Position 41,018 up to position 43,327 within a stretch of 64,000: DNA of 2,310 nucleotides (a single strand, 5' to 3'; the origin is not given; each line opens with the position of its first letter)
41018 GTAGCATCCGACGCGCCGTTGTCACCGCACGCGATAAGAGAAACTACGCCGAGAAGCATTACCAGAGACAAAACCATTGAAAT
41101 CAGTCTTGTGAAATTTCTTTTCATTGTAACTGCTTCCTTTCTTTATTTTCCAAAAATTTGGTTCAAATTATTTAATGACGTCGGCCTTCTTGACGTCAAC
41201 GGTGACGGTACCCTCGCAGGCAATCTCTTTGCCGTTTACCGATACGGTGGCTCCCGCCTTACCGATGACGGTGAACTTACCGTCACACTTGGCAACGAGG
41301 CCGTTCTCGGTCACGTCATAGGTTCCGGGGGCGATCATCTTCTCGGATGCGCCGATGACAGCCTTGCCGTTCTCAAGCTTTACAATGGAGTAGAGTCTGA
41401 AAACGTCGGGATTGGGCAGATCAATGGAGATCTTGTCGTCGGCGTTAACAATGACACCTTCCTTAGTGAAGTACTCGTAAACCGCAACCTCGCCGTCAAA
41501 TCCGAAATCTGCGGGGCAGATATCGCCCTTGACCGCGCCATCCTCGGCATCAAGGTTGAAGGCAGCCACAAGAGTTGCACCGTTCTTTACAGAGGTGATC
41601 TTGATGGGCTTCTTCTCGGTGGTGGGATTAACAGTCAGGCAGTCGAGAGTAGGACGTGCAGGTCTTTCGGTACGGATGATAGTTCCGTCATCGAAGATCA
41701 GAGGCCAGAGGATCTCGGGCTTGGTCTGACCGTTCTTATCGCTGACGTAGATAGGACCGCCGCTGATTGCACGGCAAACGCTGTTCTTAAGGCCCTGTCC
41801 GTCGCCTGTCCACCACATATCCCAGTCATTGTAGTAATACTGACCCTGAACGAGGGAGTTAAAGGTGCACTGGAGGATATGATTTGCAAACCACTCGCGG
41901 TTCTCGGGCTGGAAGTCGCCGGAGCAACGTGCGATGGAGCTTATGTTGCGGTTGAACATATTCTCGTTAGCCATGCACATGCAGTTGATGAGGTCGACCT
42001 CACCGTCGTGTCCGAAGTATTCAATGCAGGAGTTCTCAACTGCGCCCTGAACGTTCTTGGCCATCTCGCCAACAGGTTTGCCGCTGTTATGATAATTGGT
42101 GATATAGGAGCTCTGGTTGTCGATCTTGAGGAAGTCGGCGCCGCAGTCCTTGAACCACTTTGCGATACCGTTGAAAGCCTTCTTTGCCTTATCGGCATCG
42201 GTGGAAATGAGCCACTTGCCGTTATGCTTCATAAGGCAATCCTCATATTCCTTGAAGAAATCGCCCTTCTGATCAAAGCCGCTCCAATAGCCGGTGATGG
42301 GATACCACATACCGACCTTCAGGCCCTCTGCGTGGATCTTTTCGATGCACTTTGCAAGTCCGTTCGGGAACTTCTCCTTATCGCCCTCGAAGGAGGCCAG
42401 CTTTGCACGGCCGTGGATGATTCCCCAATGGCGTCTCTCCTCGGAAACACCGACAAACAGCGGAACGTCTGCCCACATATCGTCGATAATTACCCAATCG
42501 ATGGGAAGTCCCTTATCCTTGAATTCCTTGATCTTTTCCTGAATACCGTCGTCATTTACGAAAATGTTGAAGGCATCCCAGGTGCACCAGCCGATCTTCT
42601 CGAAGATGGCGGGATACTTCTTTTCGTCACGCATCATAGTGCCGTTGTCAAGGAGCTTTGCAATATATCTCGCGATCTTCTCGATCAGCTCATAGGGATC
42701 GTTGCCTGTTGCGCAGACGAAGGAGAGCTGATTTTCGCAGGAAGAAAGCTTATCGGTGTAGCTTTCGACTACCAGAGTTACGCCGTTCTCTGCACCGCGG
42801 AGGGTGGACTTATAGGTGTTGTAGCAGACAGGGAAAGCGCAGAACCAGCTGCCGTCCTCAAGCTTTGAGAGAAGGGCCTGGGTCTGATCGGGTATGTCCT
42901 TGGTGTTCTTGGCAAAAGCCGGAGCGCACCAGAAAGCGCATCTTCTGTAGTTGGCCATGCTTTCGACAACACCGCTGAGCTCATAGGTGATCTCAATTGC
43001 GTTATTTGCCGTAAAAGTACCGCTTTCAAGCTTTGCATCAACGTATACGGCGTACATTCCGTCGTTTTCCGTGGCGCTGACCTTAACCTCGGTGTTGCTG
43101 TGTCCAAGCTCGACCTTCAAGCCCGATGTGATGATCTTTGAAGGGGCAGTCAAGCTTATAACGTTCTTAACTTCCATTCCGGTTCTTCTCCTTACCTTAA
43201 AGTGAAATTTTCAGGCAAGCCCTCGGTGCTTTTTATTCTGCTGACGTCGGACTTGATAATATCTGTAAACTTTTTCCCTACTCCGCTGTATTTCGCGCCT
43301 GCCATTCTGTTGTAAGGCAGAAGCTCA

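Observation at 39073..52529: LacI-linked cluster combining extracellular phosphoesterases, a GH36-like enzyme and a novel glycyl-radical enzyme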

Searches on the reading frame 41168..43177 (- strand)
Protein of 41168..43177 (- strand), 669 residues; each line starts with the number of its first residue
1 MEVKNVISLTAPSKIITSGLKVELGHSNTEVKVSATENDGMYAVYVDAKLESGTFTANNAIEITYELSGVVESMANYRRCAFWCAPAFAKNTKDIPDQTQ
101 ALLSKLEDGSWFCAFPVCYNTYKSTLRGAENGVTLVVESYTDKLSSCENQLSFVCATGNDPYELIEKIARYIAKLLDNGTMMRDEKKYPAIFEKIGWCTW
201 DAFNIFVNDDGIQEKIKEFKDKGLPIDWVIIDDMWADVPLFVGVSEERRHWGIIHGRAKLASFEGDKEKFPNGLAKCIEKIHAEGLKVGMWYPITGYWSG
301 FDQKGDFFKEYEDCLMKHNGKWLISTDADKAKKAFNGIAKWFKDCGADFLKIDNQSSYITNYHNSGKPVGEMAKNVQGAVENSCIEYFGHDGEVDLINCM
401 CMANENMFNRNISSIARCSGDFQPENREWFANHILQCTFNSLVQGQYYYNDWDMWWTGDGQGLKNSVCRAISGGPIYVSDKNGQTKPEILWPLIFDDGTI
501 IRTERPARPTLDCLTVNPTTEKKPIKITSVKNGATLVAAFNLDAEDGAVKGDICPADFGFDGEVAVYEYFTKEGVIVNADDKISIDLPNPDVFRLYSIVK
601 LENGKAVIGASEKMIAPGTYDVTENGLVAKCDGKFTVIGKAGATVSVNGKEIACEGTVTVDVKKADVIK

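Call 3: search_protein_families(library=pfam, proteins=[window:41168-43177:-], max_evalue=0.01)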
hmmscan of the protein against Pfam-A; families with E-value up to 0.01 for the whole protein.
window:41168-43177:- (669 aa): 3 families
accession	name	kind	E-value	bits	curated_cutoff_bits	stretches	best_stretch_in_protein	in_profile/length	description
PF05691.18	Raffinose_syn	-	2.7e-59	201.2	20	1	71-542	69-586/750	Raffinose synthase or seed imbibition protein Sip1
PF01055.32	Glyco_hydro_31_2nd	-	9.4e-07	28.9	23.5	1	207-369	19-170/328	Glycosyl hydrolases family 31 TIM-barrel domain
PF02065.24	Melibiase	-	0.0023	17.4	27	1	198-292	46-124/347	Melibiase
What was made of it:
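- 41168..43177 (-): Cytoplasmic GH36 enzyme of the plant alkaline alpha-galactosidase / raffinose-synthase type (669 aa). PF05691, E = 2.7e-59 (call 3).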

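Call 4: search_protein_families(library=ncbifam, proteins=[window:41168-43177:-], max_evalue=0.01)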
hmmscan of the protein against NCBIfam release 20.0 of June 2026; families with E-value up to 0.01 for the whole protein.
window:41168-43177:- (669 aa): 0 families

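Call 34: search_solved_structures(query=window:41168-43177:-, max_evalue=0.001, show_alignments=1)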
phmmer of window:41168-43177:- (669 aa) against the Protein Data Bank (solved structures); distinct sequences matched with E-value up to 0.001: 2.
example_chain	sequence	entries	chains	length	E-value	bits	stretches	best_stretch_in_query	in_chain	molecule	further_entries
7exf_B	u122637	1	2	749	5.8e-49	170.2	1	74-530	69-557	Probable galactinol--sucrose galactosyltransferase 6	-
7exg_B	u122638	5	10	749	7.2e-48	166.5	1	74-530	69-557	Probable galactinol--sucrose galactosyltransferase 6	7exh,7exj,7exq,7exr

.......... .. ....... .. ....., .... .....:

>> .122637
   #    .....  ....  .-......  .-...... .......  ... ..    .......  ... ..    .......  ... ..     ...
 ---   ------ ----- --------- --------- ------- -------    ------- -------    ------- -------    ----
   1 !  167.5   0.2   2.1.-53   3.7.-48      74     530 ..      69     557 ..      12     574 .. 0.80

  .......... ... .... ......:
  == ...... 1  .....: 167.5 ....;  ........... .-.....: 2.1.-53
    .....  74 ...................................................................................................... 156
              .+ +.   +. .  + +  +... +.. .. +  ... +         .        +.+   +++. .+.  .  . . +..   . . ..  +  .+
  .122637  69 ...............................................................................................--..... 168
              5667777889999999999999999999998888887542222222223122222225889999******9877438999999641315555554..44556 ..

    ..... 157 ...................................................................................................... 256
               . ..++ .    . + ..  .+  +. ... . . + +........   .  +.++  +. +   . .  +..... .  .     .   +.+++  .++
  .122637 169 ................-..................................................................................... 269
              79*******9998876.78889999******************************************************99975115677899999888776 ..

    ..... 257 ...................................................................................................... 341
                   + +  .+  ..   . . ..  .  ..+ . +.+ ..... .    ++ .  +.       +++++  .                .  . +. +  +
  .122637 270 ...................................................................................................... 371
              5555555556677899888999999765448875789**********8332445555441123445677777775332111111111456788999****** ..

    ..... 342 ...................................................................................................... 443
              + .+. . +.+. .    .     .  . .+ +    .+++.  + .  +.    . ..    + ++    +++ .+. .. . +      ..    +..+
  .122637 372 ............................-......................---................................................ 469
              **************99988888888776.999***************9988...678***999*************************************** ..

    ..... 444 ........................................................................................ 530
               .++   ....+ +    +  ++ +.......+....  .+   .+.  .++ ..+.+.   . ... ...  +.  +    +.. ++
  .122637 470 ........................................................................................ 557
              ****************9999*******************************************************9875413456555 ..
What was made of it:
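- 41168..43177 (-): Matches PDB 7EXF at 170 bits, with the nucleophile D353 (KID) and the acid/base D421 (RCSGDF) conserved (call 34).
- The GH36 catalytic residues are intact (call 34).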

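Call 37: find_related_loci(query=window:41168-43177:-, collection=metagenome_contigs, flank=8000)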
Query window:41168-43177:- (669 aa) in metagenome_contigs; peptide patterns used: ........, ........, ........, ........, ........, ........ (x = any residue, [..] = any of these).
25 stretches matched a pattern; 12 encode a relative of the query (tblastn E <= 1e-3); 12 distinct loci.
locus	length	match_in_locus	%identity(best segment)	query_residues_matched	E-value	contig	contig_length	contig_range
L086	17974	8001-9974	43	25-662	7e-162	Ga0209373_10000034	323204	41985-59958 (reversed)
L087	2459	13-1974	41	1-649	1e-164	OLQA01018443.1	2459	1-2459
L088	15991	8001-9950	42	4-649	8e-153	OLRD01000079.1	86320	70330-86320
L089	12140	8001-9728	41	42-608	7e-149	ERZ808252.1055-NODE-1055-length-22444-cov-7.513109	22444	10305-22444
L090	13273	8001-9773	45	27-619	4e-167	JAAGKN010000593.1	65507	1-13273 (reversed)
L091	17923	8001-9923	39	4-650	1e-143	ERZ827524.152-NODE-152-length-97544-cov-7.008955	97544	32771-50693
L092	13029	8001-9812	37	72-666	3e-129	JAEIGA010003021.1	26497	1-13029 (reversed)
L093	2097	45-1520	42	132-609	8e-133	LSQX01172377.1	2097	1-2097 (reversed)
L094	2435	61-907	40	115-400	2e-53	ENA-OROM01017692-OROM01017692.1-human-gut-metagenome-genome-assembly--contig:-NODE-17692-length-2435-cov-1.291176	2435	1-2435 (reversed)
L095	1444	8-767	40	143-400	3e-50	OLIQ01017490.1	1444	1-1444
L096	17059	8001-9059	40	43-400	3e-61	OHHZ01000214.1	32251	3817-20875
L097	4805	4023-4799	52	43-302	7e-47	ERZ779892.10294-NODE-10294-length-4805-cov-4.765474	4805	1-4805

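Call 52: search_protein_families(library=pfam, proteins=[L090:2731-5073:+, L090:1522-2709:+, L090:9-1415:+, L092:9910-10938:+, L092:2251-3588:+, L091:10048-11847:-], max_evalue=0.001)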
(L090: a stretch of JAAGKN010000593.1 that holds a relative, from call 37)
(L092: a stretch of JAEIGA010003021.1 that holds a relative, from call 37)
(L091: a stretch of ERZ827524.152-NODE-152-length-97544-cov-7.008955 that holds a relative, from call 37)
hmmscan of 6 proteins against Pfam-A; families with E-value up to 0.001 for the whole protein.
L090:2731-5073:+ (780 aa): 0 families

L090:1522-2709:+ (395 aa): 1 family
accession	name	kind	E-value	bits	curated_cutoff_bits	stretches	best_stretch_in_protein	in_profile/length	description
PF07470.19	Glyco_hydro_88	-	7.5e-92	308.4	26.6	1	41-391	8-349/352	Glycosyl Hydrolase Family 88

L090:9-1415:+ (468 aa): 2 families
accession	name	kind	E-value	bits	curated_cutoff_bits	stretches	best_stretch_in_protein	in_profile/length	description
PF12833.13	HTH_18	-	2.7e-17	63.2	33.6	1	384-460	2-79/80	Helix-turn-helix domain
PF00165.29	HTH_AraC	-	5.5e-14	52.3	26.6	1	423-459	6-41/42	Bacterial regulatory helix-turn-helix proteins, AraC family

L092:9910-10938:+ (342 aa): 3 families
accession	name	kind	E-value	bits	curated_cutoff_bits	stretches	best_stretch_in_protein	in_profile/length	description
PF04041.19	Glyco_hydro_130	-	4.5e-11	42.7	26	1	212-324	179-294/320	beta-1,4-mannooligosaccharide phosphorylase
PF04616.20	Glyco_hydro_43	-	4.8e-06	26.6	32.2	0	247-339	10-103/288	Glycosyl hydrolases family 43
PF00251.26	Glyco_hydro_32N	-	0.00011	22.3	22.1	0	201-288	82-171/307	Glycosyl hydrolases family 32 N-terminal domain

L092:2251-3588:+ (445 aa): 6 families
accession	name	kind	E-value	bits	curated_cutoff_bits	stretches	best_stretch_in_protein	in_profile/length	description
PF03721.20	UDPG_MGDP_dh_N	-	2.4e-35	122.2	27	1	52-219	1-181/187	UDP-glucose/GDP-mannose dehydrogenase family, NAD binding domain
PF00984.24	UDPG_MGDP_dh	-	8.9e-27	93.5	25.4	1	249-338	2-93/94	UDP-glucose/GDP-mannose dehydrogenase family, central domain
PF03720.21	UDPG_MGDP_dh_C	-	7.7e-11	42.7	30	1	357-431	1-79/103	UDP-glucose/GDP-mannose dehydrogenase family, UDP binding domain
PF01210.29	NAD_Gly3P_dh_N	-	8.8e-05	23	23.1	1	53-135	1-80/158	NAD-dependent glycerol-3-phosphate dehydrogenase N-terminus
PF02826.25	2-Hacid_dh_C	-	0.00034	20.5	25.1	0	377-422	50-97/178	D-isomer specific 2-hydroxyacid dehydrogenase, NAD binding domain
PF03807.23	F420_oxidored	-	0.00059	20.8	21.6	0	53-134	1-69/94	NADP oxidoreductase coenzyme F420-dependent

L091:10048-11847:- (599 aa): 8 families
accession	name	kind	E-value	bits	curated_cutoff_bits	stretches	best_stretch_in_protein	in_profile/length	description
PF12831.13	FAD_oxidored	-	1.3e-83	282.1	27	1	26-432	1-416/416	FAD dependent oxidoreductase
PF13450.12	NAD_binding_8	-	5e-09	36.7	21.9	1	29-66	1-38/68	NAD(P)-binding Rossmann-like domain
PF01266.30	DAO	-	7.6e-08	32.7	27.9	1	26-65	1-40/353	FAD dependent oxidoreductase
PF00890.30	FAD_binding_2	-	6.1e-07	29.4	20.4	1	26-57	1-32/414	FAD binding domain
PF01134.28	GIDA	-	9.4e-07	28.6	22.1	1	26-54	1-29/391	Glucose inhibited division protein A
PF07992.20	Pyr_redox_2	-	1.7e-06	28.1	26.1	1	26-67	2-44/291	Pyridine nucleotide-disulphide oxidoreductase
PF00070.33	Pyr_redox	-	0.00026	21.9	22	0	27-67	2-42/82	Pyridine nucleotide-disulphide oxidoreductase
PF03486.20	HI0933_like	-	0.00036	20.5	50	1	26-59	2-35/244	HI0933-like protein Rossmann domain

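Call 55: find_homologous_proteins(query=window:41168-43177:-, max_evalue=1e-20)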
Query window:41168-43177:- (669 aa): 2301 proteins with E <= 1e-20 among 8000 candidates; the best 120 are listed.
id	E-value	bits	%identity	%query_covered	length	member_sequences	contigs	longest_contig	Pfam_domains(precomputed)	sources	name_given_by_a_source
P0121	0.0e+0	1571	100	100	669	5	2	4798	PF05691.19,PF01055.33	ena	-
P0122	0.0e+0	1311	82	100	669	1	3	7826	PF05691.19,PF01055.33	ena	-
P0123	0.0e+0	1230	77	100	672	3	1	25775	PF05691.19,PF01055.33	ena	-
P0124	0.0e+0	1209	75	100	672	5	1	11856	PF05691.19,PF01055.33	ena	-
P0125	0.0e+0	1209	75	100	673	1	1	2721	PF05691.19,PF01055.33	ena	-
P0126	0.0e+0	1179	74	100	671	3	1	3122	PF05691.19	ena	-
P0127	3.7e-291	986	61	100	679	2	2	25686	PF05691.19,PF01055.33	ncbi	-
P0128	1.3e-284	964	60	100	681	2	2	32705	PF05691.19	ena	-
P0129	9.7e-190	650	46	96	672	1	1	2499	PF05691.19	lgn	-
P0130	1.1e-181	624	46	93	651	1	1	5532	PF16499.12,PF05691.19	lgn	-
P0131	4.8e-176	605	45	91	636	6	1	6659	PF05691.19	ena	-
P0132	3.7e-174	599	46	90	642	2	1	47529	PF05691.19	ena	-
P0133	1.9e-172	593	45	88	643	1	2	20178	PF05691.19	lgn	-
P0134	4.3e-171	589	45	89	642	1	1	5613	PF05691.19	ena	-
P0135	6.9e-170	585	42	95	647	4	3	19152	PF05691.19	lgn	-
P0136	1.2e-169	584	44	89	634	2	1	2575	PF05691.19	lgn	-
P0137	1.6e-169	584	45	92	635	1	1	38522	PF05691.19,PF01055.33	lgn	-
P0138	1.9e-169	583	44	94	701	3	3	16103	PF05691.19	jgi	-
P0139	2.2e-169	583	44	90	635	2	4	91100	PF05691.19,PF02065.25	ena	-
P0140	3.0e-169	583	44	92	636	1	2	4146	PF05691.19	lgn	-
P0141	7.8e-169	581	45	92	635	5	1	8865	PF05691.19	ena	-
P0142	1.1e-168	581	43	92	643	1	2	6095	PF05691.19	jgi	-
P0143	1.3e-168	581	45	89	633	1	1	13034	PF05691.19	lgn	-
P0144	1.7e-168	580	45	89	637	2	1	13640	PF05691.19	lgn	-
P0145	7.4e-168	578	44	92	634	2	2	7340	PF05691.19,PF02065.25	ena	-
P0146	1.0e-167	578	43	91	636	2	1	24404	PF05691.19,PF02065.25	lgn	-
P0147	1.1e-167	577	44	90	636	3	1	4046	PF05691.19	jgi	-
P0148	1.2e-167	577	46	89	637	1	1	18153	PF05691.19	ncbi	-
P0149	1.4e-167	577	45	88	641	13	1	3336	PF05691.19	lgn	-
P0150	1.7e-167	577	44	91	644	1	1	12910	PF05691.19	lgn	-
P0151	1.7e-167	577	45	89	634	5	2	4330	PF05691.19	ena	-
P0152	2.4e-167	576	45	88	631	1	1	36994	PF05691.19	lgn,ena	-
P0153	2.5e-167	576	47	87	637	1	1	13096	PF05691.19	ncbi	-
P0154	2.5e-167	576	44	92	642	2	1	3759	PF05691.19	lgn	-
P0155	3.4e-167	576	45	91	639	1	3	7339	PF05691.19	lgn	-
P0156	5.2e-167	575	45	88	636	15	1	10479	PF05691.19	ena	-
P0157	5.6e-167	575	45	88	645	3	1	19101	PF05691.19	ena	-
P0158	5.6e-167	575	43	91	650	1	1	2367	PF05691.19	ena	-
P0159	6.4e-167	575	44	93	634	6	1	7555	PF05691.19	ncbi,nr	ncbi:MAG: alpha-galactosidase [Lachnospiraceae bacterium]|nr:alpha-galactosidase [Lachnospiraceae ba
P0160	8.7e-167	575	43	93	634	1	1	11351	PF05691.19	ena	-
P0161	1.1e-166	574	44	91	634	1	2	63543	PF05691.19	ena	-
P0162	1.8e-166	573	43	92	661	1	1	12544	PF05691.19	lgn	-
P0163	2.2e-166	573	44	88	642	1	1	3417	PF05691.19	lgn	-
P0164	3.3e-166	573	44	91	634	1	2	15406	PF05691.19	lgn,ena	-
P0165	4.0e-166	572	44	91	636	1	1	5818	PF05691.19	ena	-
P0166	4.1e-166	572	44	89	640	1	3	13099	PF05691.19,PF01055.33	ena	-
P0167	5.8e-166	572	43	94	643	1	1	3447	PF05691.19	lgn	-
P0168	6.8e-166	572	44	89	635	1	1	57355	PF05691.19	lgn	-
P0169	6.9e-166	572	44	91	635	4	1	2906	PF05691.19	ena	-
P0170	8.0e-166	571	43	90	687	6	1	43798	PF05691.19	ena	-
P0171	1.2e-165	571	42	92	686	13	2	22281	PF05691.19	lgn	-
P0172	1.7e-165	570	44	91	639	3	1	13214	PF05691.19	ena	-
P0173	2.0e-165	570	43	95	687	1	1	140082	PF05691.19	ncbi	-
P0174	2.6e-165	570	43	89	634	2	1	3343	PF05691.19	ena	-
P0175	2.8e-165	570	44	90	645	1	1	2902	PF05691.19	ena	-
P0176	3.3e-165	569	42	94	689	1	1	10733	PF05691.19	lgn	-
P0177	3.4e-165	569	44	90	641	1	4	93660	PF05691.19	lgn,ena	-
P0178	3.4e-165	569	44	91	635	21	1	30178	PF05691.19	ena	-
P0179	6.1e-165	568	44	88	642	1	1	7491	PF05691.19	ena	-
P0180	7.1e-165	568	45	86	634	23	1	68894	PF05691.19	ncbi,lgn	-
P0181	7.2e-165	568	42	95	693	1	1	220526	PF05691.19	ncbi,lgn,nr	ncbi:MAG: hypothetical protein HFE63_00915 [Clostridiales bacterium]|nr:hypothetical protein [Clostr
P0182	7.3e-165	568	45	89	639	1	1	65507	PF05691.19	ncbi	-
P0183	7.8e-165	568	42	95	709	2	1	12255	PF05691.19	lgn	-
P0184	8.0e-165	568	43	91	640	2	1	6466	PF05691.19,PF01055.33,PF02065.25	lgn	-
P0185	9.0e-165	568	45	89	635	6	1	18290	PF05691.19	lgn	-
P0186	1.1e-164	568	44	89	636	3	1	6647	PF05691.19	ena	-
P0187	1.3e-164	567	44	91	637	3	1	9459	PF05691.19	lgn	-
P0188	1.6e-164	567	43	91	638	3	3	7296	PF05691.19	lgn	-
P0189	2.1e-164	567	42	91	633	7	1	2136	PF05691.19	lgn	-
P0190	2.1e-164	567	44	90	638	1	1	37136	PF05691.19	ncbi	-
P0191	2.1e-164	567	45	90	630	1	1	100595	PF05691.19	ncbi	-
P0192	2.2e-164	567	43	92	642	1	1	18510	PF05691.19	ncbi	-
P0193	2.3e-164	567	43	94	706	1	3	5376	PF05691.19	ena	-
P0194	2.3e-164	567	46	85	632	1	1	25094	PF05691.19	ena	-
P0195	2.3e-164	567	43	89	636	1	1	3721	PF16499.12,PF05691.19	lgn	-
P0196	2.3e-164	566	46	86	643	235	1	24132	PF05691.19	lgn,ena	-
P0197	2.4e-164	566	43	90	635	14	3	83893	PF05691.19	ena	-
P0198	2.6e-164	566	44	89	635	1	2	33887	PF05691.19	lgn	-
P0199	2.8e-164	566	44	89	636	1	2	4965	PF05691.19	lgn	-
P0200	3.8e-164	566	42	95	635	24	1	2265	PF05691.19,PF02065.25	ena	-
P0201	4.0e-164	566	46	86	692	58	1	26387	PF05691.19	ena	-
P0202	7.6e-164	565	43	90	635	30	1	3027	PF05691.19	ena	-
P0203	8.8e-164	565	43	91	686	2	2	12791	PF05691.19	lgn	-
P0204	1.0e-163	564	46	86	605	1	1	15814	PF05691.19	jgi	jgi:raffinose synthase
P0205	1.5e-163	564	44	89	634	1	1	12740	PF05691.19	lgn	-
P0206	1.5e-163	564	43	92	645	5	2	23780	PF05691.19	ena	-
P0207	1.8e-163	564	44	90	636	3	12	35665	PF05691.19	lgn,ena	-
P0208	4.8e-163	562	43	90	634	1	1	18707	PF05691.19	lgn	-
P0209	6.8e-163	562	41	92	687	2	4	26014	PF05691.19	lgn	-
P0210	8.2e-163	561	44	88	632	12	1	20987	PF05691.19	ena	-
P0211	8.5e-163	561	44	89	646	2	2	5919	PF05691.19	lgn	-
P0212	8.6e-163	561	44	93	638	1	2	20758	PF05691.19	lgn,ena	-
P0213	9.0e-163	561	44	89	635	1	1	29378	PF05691.19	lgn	-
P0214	9.4e-163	561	44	89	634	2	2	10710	PF05691.19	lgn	-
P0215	1.2e-162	561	44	91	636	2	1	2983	PF05691.19,PF01055.33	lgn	-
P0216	1.5e-162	561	43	89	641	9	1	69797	PF05691.19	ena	-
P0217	1.6e-162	560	43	91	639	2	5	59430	PF05691.19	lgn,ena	-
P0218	2.0e-162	560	43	90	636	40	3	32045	PF05691.19,PF01055.33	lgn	-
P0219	2.3e-162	560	42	96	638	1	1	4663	PF05691.19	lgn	-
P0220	3.4e-162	559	41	93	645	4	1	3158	PF05691.19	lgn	-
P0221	4.1e-162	559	42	91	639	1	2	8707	PF05691.19,PF01055.33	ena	-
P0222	4.2e-162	559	41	95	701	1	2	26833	PF05691.19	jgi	-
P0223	5.0e-162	559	43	94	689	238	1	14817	PF05691.19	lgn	-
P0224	6.5e-162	558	42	93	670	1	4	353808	PF05691.19,PF02065.25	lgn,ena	-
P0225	6.8e-162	558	43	92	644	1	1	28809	PF05691.19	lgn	-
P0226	8.3e-162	558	41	93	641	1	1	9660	PF05691.19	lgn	-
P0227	8.4e-162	558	45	88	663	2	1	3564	PF05691.19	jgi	-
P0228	9.5e-162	558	42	94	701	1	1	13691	PF05691.19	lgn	-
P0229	9.7e-162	558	44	90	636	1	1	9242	PF05691.19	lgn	-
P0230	2.0e-161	557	42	90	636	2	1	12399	PF05691.19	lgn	-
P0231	2.2e-161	557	43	92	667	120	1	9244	PF05691.19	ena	-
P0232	2.7e-161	556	43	91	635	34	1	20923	PF05691.19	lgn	-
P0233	3.1e-161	556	43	91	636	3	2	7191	PF05691.19,PF01055.33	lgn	-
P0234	3.5e-161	556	42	89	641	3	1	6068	PF05691.19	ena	-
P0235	3.5e-161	556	43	93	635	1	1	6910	PF05691.19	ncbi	-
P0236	3.6e-161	556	43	91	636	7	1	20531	PF05691.19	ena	-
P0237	5.5e-161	555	43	89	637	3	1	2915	PF05691.19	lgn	-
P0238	6.1e-161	555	44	90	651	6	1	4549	PF05691.19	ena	-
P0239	7.0e-161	555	41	93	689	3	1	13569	PF05691.19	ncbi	-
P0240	7.1e-161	555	44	88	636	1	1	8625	PF05691.19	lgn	-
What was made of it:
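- Closest known: Plant alkaline alpha-galactosidase / raffinose synthase family. Different: Sources name homologues only 'alpha-galactosidase', 'raffinose synthase' or 'hypothetical' (call 55).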
